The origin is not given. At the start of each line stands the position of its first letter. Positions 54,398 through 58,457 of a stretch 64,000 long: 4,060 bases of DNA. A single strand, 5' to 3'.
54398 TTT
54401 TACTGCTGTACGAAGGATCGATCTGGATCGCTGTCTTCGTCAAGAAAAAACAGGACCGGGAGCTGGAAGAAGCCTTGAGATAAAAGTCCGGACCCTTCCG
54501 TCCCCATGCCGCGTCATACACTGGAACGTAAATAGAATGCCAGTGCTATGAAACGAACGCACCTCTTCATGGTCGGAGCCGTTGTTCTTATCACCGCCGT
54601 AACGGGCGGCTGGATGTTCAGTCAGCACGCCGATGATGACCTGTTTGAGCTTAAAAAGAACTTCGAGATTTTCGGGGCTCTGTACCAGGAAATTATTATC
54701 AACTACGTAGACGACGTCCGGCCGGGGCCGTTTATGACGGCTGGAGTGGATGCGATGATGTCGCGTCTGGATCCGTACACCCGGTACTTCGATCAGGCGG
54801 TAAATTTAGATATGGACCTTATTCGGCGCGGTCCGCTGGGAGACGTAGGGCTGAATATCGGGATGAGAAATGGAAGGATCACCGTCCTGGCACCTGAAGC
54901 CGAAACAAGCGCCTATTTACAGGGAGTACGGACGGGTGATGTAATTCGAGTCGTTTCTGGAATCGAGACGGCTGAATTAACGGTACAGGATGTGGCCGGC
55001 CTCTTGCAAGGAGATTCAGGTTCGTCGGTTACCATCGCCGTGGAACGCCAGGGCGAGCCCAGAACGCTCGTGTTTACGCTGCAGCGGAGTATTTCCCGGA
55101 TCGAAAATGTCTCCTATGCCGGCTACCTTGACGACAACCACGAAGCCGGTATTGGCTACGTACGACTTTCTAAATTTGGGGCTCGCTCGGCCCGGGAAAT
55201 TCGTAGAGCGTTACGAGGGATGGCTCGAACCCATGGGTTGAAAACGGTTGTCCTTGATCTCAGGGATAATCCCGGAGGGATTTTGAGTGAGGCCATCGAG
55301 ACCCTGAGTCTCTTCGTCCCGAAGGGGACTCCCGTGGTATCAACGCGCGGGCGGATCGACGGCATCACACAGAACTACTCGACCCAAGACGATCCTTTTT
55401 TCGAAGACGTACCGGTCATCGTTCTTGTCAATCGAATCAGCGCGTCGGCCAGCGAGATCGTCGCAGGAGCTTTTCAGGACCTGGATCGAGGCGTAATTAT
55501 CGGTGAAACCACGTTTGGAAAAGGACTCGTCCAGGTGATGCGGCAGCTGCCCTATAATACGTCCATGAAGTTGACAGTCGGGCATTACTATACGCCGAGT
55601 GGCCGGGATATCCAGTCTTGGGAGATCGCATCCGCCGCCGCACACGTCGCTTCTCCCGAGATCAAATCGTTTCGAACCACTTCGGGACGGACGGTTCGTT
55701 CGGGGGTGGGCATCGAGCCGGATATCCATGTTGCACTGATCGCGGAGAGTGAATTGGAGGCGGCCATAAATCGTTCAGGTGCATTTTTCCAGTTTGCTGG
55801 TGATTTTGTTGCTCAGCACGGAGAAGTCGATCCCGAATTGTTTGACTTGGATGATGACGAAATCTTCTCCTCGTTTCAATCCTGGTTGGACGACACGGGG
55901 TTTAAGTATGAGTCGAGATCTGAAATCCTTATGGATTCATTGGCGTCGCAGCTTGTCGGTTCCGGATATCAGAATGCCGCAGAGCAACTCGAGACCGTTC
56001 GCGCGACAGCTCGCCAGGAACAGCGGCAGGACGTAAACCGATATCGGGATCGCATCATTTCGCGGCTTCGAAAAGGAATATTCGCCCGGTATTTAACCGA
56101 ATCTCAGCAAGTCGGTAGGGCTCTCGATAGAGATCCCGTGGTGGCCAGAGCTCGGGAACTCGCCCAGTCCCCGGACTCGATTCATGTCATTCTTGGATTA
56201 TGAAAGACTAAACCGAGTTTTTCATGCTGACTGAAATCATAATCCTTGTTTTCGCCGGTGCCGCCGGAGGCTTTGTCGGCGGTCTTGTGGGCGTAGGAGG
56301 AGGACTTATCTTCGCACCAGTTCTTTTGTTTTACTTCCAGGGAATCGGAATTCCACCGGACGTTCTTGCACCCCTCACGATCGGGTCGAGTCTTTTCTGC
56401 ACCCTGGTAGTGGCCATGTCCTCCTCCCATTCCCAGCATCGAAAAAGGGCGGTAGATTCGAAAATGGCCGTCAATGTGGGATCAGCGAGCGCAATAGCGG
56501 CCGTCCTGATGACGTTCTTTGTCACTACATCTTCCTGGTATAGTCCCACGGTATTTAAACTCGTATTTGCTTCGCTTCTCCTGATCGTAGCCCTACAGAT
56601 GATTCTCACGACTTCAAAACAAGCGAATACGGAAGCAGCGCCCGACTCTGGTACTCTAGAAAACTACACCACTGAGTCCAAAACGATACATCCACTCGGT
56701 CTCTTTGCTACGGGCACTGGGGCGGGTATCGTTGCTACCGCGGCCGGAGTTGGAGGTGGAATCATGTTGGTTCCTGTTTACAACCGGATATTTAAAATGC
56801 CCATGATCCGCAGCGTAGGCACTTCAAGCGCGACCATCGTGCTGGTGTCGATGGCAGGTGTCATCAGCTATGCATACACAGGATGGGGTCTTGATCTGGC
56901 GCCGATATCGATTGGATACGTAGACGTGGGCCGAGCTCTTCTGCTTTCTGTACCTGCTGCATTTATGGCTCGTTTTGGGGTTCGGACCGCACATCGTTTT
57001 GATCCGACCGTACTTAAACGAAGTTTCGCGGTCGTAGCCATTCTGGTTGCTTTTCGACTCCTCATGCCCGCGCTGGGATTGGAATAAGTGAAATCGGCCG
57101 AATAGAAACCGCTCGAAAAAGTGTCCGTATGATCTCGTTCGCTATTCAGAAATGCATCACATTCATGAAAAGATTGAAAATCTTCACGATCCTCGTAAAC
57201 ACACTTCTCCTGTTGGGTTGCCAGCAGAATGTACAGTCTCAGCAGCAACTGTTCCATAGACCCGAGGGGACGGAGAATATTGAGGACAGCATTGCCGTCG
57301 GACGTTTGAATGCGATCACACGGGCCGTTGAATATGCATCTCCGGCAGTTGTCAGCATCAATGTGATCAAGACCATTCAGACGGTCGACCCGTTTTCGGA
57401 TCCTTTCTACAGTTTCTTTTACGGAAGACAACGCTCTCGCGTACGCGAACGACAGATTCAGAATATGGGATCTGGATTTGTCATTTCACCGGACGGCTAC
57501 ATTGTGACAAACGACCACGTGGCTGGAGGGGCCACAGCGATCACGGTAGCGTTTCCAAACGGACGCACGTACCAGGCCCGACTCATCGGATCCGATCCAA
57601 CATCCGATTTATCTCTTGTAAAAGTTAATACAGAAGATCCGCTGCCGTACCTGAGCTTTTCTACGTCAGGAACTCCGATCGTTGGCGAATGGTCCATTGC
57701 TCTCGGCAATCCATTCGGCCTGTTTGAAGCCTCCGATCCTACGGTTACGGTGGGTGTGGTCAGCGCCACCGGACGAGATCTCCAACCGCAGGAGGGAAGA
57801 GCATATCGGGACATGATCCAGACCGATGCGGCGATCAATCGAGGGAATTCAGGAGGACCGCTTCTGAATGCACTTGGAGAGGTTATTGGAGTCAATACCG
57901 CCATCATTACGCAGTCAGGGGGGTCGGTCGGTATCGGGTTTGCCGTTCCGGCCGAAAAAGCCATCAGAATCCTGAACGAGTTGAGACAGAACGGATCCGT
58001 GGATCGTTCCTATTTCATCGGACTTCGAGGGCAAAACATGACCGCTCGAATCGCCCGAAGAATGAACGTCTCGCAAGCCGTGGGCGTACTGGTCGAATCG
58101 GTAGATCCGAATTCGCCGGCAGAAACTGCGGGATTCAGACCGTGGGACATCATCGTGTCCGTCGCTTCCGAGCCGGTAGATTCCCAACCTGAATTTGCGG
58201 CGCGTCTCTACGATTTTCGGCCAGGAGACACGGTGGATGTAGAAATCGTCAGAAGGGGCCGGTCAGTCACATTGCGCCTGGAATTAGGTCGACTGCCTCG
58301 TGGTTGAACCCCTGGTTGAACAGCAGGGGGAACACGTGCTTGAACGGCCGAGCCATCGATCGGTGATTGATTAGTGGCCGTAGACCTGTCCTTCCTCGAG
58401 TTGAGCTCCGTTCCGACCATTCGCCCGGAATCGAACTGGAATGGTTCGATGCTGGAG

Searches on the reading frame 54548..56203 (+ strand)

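Call 80: search_protein_families(library=pfam, max_evalue=0.00001, proteins=[window:54548-56203:+])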
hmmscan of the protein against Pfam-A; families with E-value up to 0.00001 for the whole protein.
window:54548-56203:+ (551 aa): 2 families
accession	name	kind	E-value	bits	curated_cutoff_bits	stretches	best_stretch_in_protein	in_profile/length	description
PF03572.23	Peptidase_S41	-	7.9e-49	165.9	24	1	202-360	2-159/165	Peptidase family S41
PF17820.7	PDZ_6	-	2.6e-08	33.9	27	1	113-167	2-54/54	PDZ domain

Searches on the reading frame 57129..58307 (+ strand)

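Call 80: search_protein_families(library=pfam, max_evalue=0.00001, proteins=[window:57129-58307:+])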
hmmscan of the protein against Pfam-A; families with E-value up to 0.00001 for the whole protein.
window:57129-58307:+ (392 aa): 4 families
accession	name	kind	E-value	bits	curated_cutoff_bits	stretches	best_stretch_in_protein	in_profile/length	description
PF13365.12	Trypsin_2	-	2.2e-33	116.5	27.6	1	114-255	1-144/144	Trypsin-like peptidase domain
PF00089.32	Trypsin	-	4.7e-15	56.5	20.6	1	111-277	24-215/220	Trypsin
PF13180.12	PDZ_2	-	4.5e-13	49.7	27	1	311-386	12-80/80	PDZ domain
PF17820.7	PDZ_6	-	3.2e-08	33.6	27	1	322-373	2-52/54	PDZ domain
